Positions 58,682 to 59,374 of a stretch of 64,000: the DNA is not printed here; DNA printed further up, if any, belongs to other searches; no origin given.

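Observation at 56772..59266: Translationally coupled tandem paralogues carrying four copies of an unrecognised ~115-125-aa module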

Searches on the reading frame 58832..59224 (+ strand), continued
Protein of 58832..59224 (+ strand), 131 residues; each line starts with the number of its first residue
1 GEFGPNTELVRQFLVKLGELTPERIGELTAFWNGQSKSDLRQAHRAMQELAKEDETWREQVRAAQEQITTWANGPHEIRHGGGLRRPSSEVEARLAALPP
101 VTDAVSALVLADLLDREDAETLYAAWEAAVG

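Call 50: find_encoding_contigs(protein=P0392, flank=6000, max_places=3)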
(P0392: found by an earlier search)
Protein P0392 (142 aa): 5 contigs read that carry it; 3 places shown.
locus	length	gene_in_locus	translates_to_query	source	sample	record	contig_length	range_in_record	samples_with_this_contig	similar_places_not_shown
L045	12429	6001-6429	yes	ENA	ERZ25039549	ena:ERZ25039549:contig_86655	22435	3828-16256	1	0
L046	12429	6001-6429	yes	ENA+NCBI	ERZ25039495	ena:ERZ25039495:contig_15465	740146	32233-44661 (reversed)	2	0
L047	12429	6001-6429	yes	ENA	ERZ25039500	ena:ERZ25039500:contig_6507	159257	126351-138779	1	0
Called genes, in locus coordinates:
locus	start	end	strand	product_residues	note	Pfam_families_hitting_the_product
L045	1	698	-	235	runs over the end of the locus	PF02900:LigB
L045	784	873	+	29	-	-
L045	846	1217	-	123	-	-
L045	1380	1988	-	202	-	-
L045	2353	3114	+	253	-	PF01163:RIO1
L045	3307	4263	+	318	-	PF08240:ADH_N, PF00107:ADH_zinc_N, PF13602:ADH_zinc_N_2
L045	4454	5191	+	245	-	PF14329:DUF4386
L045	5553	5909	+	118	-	PF03795:YCII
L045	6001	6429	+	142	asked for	-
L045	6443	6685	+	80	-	PF13248:Zn_ribbon_3 (weak), PF10571:UPF0547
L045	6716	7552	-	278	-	-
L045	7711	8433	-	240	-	PF01061:ABC2_membrane, PF12679:ABC2_membrane_2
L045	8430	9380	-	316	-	PF00005:ABC_tran, PF13304:AAA_21, PF13732:DrrA1-3_C (weak)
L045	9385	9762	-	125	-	PF08818:DUF1801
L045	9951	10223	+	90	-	-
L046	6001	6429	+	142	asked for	-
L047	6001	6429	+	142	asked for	-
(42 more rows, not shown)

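Call 55: find_homologous_proteins(query=P0359, max_evalue=0.001)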
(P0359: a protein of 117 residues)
Query P0359 (117 aa): 19 proteins with E <= 0.001 among 8000 candidates.
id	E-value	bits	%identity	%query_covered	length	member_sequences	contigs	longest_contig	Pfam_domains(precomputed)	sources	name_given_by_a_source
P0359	5.5e-68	244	100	100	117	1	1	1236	-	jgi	-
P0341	9.0e-19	86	48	100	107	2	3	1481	-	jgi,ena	-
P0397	2.2e-18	85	47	97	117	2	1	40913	-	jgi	-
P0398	7.8e-17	80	48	98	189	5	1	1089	-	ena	-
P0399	1.5e-16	79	46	95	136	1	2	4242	-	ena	-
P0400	1.0e-12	66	40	97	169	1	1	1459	-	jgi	jgi:hypothetical protein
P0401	1.6e-12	66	43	99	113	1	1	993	-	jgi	jgi:hypothetical protein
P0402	3.4e-9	55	43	98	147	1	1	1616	-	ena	-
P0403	2.3e-8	52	40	99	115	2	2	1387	-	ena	-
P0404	2.8e-8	52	42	97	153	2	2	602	-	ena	-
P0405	2.7e-7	49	46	21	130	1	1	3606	-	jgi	jgi:hypothetical protein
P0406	4.8e-7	48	35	95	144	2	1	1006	-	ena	-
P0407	4.8e-7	48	58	43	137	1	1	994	-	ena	-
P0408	7.1e-7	47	37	98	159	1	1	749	-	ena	-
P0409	2.5e-6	46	-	-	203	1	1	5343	-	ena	-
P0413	4.2e-4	38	38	82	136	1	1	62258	-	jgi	jgi:hypothetical protein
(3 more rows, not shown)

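Call 56: find_encoding_contigs(protein=P0397, flank=10000, max_places=2)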
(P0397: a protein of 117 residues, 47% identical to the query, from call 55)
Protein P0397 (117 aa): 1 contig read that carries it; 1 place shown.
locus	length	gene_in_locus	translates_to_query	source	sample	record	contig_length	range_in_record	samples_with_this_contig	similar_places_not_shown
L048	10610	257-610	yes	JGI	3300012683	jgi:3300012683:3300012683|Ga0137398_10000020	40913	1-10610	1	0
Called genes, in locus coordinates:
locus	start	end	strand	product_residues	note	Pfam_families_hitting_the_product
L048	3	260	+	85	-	?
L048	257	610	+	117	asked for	-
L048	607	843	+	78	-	PF13560:HTH_31, PF01381:HTH_3, PF13443:HTH_26 (faint)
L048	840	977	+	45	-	-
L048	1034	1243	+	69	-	-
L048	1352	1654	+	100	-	-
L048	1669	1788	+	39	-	-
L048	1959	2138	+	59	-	-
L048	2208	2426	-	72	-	-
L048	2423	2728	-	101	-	-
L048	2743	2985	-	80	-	-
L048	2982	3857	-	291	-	PF08924:Rv2525c_GlyHyd-like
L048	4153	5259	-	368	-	-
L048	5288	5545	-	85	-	-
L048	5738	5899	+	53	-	-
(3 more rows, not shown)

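Call 57: predict_structure(alignment_id=A2)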
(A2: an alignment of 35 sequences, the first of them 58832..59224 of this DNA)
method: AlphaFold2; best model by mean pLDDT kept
length: 131 residues; sequences in the alignment: 35
mean_pLDDT: 91.1   pTM: 0.84
mean pLDDT of the five models: 91.1, 90.6, 90.4, 89.4, 86.9
residues with pLDDT >= 90: 111; 70-90: 7; 50-70: 9; < 50: 4
segments of 3 or more residues with pLDDT < 50: 78-81
pLDDT, mean of each block of 10 residues (from residue 1): 94 95 95 97 97 96 96 68 61 94 98 97 96 87
secondary structure, 60 per line:
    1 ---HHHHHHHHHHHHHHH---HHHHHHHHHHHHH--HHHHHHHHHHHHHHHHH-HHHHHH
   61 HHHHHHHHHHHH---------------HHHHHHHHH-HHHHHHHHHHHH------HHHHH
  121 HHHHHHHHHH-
elements in order: H4-18 H22-34 H37-53 H55-72 H88-96 H98-109 H116-130
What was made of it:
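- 58835..59224 (+): Module B2 (aa 246-375). The single-module AlphaFold model has pLDDT 91.1, pTM 0.84 and seven helices (call 57).
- The single-module model has pLDDT 91 (call 57).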

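Call 59: fold_search(model_id=the predicted structure, library=pdb)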
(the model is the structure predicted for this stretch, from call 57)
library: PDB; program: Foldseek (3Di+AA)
matches with E <= 10: 57; with E <= 0.001: 0
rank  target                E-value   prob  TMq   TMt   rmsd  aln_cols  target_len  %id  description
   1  8fy4_A                1.1e+00  0.10  0.22  0.14  17.3       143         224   10  Structure of NOT1:NOT10:NOT11 module of the chicken CCR4-NOT complex (released 2023-08-30)
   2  4l7p                  2.3e+00  0.06  0.20  0.10  15.6       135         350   12  Human artd3 (parp3) - catalytic domain in complex with inhibitor ME0395 (released 2014-02-19)
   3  8dt0_B                2.5e+00  0.14  0.33  0.32  11.0       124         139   21  Scaffolding protein functional sites using deep learning (released 2022-08-10)
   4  6lja_A                2.7e+00  0.08  0.25  0.06  13.0       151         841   10  Crystal Structure of exoHep from Bacteroides intestinalis DSM 17393 complexed with disaccharide product (released 2020-12-23)
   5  3d3c_A                3.2e+00  0.04  0.18  0.17  13.1       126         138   14  Structural and functional analysis of the E. coli NusB-S10 transcription antitermination complex. (released 2009-01-13)
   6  7kk5_B                3.6e+00  0.06  0.24  0.12  15.8       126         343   15  Structure of the catalytic domain of PARP1 in complex with niraparib (released 2021-01-06)
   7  3d3b_A                3.6e+00  0.04  0.19  0.18  14.1       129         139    9  Structural and functional analysis of the E. coli NusB-S10 transcription antitermination complex. (released 2009-01-13)
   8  1x8z_A                3.8e+00  0.08  0.25  0.23  15.4       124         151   13  Crystal structure of a pectin methylesterase inhibitor from Arabidopsis thaliana (released 2004-12-28)
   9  9wyp_X                3.8e+00  0.06  0.24  0.22  13.9       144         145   14  The PSI-ACPI supercomplex from the cryptophyte Chroomonas placoidea (released 2026-01-07)
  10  8fy3_A                3.8e+00  0.05  0.22  0.07  18.2       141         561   11  Structure of NOT1:NOT10:NOT11 module of the human CCR4-NOT complex (released 2023-07-26)
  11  1wcr_A                4.4e+00  0.05  0.20  0.22   9.6       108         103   17  Trimeric Structure of the Enzyme IIA from Escherichia coli Phosphotransferase System Specific for N,N'-Diacetylchitobi (released 2005-01-19)
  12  3a0o_A                4.6e+00  0.05  0.27  0.06  17.4       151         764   13  Crystal structure of alginate lyase from Agrobacterium tumefaciens C58 (released 2010-03-31)
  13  6dkk_B                4.6e+00  0.02  0.17  0.08  23.1       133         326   14  Structure of BoNT (released 2018-12-26)
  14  1p5q_A                5.1e+00  0.06  0.22  0.12  11.6        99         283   15  Crystal Structure of FKBP52 C-terminal Domain (released 2004-06-22)
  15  8ro2_I                5.1e+00  0.04  0.24  0.06  16.6       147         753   15  Integrative Structure of the human intron lariat Spliceosome (ILS'') (released 2024-09-18)
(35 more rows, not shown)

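Call 61: fold_search(model_id=the predicted structure, library=viral)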
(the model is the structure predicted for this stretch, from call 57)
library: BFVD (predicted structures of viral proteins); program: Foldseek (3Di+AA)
matches with E <= 10: 102; with E <= 0.001: 0
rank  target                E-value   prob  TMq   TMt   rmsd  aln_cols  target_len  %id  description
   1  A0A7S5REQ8            1.3e+00  0.10  0.24  0.13  15.8       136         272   12  (no name in the UniProt tables at hand)
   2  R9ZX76                1.6e+00  0.13  0.28  0.28  12.5       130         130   13  (no name in the UniProt tables at hand)
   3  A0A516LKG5            1.6e+00  0.08  0.20  0.20  15.8       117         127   14  (no name in the UniProt tables at hand)
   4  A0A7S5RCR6            2.0e+00  0.08  0.24  0.08  14.1       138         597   12  (no name in the UniProt tables at hand)
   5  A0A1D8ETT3            2.2e+00  0.11  0.25  0.16  19.5       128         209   22  Uncharacterized protein [Propionibacterium phage Doucette]
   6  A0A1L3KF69            2.2e+00  0.09  0.24  0.16  13.3       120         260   14  (no name in the UniProt tables at hand)
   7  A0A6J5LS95            2.2e+00  0.03  0.15  0.05  27.0       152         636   16  Uncharacterized protein [uncultured Caudovirales phage]
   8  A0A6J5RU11            2.4e+00  0.07  0.23  0.19  14.8       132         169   15  Uncharacterized protein [uncultured Caudovirales phage]
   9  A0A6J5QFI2            3.1e+00  0.06  0.25  0.04  13.3       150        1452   11  Uncharacterized protein [uncultured Caudovirales phage]
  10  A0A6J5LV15            3.1e+00  0.05  0.20  0.19  22.8       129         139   12  Uncharacterized protein [uncultured Caudovirales phage]
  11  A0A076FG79            3.7e+00  0.03  0.20  0.11  18.9       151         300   12  Uncharacterized protein [Aureococcus anophagefferens virus]
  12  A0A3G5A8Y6            4.1e+00  0.05  0.23  0.08  15.3       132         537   15  Uncharacterized protein [Hyperionvirus sp.]
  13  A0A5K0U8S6            4.1e+00  0.03  0.18  0.15  15.1       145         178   10  Uncharacterized protein (Fragment) [Yasminevirus sp. GU-2018]
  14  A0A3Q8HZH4            4.3e+00  0.08  0.30  0.27  13.3       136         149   14  (no name in the UniProt tables at hand)
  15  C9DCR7                4.3e+00  0.05  0.22  0.18   9.6       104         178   12  Uncharacterized protein [Mycobacterium phage Pumpkin]
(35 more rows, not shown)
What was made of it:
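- On Any solved structure (PDB): Against BFVD the best E was 1.3 (call 61).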

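Call 62: find_encoding_contigs(protein=P0269, flank=8000, max_places=3)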
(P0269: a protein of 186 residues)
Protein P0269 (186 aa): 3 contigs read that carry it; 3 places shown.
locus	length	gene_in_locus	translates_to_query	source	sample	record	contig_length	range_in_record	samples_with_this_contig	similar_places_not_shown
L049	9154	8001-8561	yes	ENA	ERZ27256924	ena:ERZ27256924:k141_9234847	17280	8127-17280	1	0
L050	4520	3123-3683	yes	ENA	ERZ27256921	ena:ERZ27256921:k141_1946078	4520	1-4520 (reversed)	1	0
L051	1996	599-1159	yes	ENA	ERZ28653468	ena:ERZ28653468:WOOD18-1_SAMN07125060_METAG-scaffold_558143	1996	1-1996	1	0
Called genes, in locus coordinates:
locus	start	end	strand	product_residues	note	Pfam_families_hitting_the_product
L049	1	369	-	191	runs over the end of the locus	-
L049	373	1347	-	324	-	PF03255:ACCA, PF01039:Carboxyl_trans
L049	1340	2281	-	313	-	PF17848:Zn_ribbon_ACC, PF01039:Carboxyl_trans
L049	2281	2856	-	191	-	-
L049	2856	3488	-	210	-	PF04542:Sigma70_r2 (weak), PF08281:Sigma70_r4_2, PF04545:Sigma70_r4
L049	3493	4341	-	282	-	-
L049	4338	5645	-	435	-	PF00696:AA_kinase, PF01842:ACT, PF22468:ACT_9 (weak), PF01842:ACT (weak), PF13840:ACT_7, PF22468:ACT_9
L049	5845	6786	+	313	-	-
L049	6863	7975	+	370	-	-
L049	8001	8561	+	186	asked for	-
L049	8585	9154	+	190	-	?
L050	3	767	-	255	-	?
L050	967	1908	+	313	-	-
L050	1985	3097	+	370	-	-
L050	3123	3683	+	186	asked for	-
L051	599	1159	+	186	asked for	-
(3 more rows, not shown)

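Call 63: find_encoding_contigs(protein=P0264, flank=8000, max_places=2)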
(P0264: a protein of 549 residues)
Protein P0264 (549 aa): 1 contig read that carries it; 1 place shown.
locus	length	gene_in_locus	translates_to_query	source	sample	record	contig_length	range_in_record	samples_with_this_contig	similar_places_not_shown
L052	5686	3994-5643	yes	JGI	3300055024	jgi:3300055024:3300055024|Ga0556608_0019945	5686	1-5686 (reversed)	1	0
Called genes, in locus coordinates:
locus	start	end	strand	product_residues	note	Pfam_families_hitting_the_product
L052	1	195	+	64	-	?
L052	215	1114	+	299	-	PF16697:Yop-YscD_cpl (weak), PF00498:FHA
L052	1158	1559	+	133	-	PF00069:Pkinase, PF07714:PK_Tyr_Ser-Thr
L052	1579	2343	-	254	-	PF01695:IstB_IS21, PF13481:AAA_25 (weak), PF20720:nSTAND3 (faint)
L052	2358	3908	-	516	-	PF08281:Sigma70_r4_2 (weak), PF00665:rve (weak), PF22483:Mu-transpos_C_2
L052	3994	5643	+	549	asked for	PF00069:Pkinase, PF07714:PK_Tyr_Ser-Thr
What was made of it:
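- Only one kinase fusion was seen, and that gene is disrupted by an IS21 element (call 63).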

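Call 65: search_protein_families(library=padloc, proteins=[P0293, P0300, P0359, P0341, P0290, P0269], max_evalue=0.1)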
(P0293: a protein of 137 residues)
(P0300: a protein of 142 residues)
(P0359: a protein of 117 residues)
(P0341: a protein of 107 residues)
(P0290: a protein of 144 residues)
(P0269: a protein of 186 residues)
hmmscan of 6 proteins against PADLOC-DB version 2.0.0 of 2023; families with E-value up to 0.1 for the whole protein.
P0293 (137 aa): 0 families

P0300 (142 aa): 0 families

P0359 (117 aa): 0 families

P0341 (107 aa): 0 families

P0290 (144 aa): 0 families

P0269 (186 aa): 0 families

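Call 69: find_encoding_contigs(protein=P0290, flank=5000, max_places=2)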
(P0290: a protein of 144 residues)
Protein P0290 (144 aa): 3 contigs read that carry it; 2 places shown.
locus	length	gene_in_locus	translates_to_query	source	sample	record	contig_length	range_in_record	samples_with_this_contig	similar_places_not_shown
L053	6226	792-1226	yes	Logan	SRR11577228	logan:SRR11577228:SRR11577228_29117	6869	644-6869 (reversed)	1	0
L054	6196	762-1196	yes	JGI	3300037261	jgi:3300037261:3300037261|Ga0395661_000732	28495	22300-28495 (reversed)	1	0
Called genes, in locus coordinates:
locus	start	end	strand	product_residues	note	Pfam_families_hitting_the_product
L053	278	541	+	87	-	-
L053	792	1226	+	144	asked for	-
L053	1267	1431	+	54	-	-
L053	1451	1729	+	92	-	-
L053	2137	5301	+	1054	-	-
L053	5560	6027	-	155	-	-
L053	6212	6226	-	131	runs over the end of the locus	-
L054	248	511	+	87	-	-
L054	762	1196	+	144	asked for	-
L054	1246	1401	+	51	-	-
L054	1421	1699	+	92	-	-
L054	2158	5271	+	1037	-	-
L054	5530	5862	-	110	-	-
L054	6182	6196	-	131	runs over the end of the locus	-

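Call 70: find_encoding_contigs(protein=P0413, flank=5000, max_places=2)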
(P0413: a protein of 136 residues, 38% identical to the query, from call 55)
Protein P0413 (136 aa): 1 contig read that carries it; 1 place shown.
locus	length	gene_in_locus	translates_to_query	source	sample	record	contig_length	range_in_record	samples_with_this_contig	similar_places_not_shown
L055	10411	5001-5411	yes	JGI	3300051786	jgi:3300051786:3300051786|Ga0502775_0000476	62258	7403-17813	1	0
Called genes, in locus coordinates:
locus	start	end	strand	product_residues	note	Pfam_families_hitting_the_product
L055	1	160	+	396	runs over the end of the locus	-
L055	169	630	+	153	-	PF10765:Phage_P22_NinX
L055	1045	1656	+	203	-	-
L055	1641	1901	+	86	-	-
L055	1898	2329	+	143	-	-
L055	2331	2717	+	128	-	-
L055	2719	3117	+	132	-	-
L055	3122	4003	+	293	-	-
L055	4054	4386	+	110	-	-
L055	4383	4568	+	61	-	-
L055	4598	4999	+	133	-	-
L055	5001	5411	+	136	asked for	-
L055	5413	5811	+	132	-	-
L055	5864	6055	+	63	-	-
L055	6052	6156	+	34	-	-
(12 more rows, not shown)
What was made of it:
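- Stand-alone and phage homologues lie in unrelated contexts (calls 50, 56, 69, 70).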

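Call 84: search_solved_structures(query=A4, max_evalue=1)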
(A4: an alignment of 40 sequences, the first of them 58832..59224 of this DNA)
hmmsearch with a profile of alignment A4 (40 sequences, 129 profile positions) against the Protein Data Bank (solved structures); distinct sequences matched with E-value up to 1: 16.
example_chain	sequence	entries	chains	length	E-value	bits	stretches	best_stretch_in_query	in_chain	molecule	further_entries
9l08_A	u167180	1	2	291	6.2e-07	33.3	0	4-56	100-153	Covalently Connected Cytochrome c555 trimer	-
9d92_A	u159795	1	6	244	2.7e-06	31.2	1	8-100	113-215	Z4 c3i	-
37tt_A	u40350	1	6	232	0.0015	22.3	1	23-81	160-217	Z4 c3ii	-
9o59_A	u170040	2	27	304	0.0019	22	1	8-104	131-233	Z4-Cage Nanoparticle | Octahedral Z4-Cage Nanoparticle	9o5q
6xh5_A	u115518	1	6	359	0.0061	20.3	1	26-100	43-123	helical fusion design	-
5cwj_A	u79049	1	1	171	0.015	19.1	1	39-100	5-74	Designed helical repeat protein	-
6w2r_A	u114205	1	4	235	0.05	17.4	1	5-56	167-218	Junction 19 DHR54-DHR79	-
5cwp_A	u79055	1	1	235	0.085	16.6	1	5-56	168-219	Designed helical repeat protein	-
2abq_A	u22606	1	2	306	0.1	16.4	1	7-92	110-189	fructose 1-phosphate kinase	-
4hb1_A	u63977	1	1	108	0.22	15.3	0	39-95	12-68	DHP1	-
1zq1_C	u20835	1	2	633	0.49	14.2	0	2-56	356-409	Glutamyl-tRNA(Gln) amidotransferase subunit E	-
7eof_B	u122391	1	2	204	0.55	14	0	7-59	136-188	Coiled-coil domain-containing protein 25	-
7dmf_A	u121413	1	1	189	0.6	13.9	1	26-123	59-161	Designed protein EXTD-3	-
9nzg_A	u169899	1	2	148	0.8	13.5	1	9-79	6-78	De novo designed protein, EPIC Q51N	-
8vc8_A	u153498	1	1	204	0.87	13.4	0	15-121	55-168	HEM_3.C9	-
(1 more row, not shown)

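Call 85: search_protein_families(library=ncbifam, alignment_id=A4, max_evalue=0.1)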
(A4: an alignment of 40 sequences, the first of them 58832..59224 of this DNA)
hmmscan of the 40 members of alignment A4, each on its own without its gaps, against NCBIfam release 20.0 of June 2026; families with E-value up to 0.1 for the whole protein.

A. member 1, window:58832-59224:+ (131 aa): 1 family
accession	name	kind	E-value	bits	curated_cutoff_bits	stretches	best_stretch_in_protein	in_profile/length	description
NF007956.0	PRK10675.1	subfamily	0.07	12.2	394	1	20-65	288-334/338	UDP-glucose 4-epimerase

B. families by the number of members that match (of 40 scanned): 7 families
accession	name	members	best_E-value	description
NF005622.0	PRK07375.2-1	1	0.016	putative monovalent cation/H+ antiporter subunit C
NF010701.0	PRK14101.1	1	0.026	bifunctional transcriptional regulator/glucokinase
NF004810.0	PRK06157.1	1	0.034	acetyl-CoA acetyltransferase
NF045578.1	export_MbnM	1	0.065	methanobactin export MATE transporter MbnM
NF007956.0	PRK10675.1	1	0.07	UDP-glucose 4-epimerase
NF008045.0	PRK10778.1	1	0.071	RNA polymerase-binding protein DksA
NF007491.0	PRK10086.1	1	0.085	DNA-binding transcriptional regulator DsdC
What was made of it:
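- On Any Pfam-A or NCBIfam family: 40 modules against NCBIfam: call 85.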
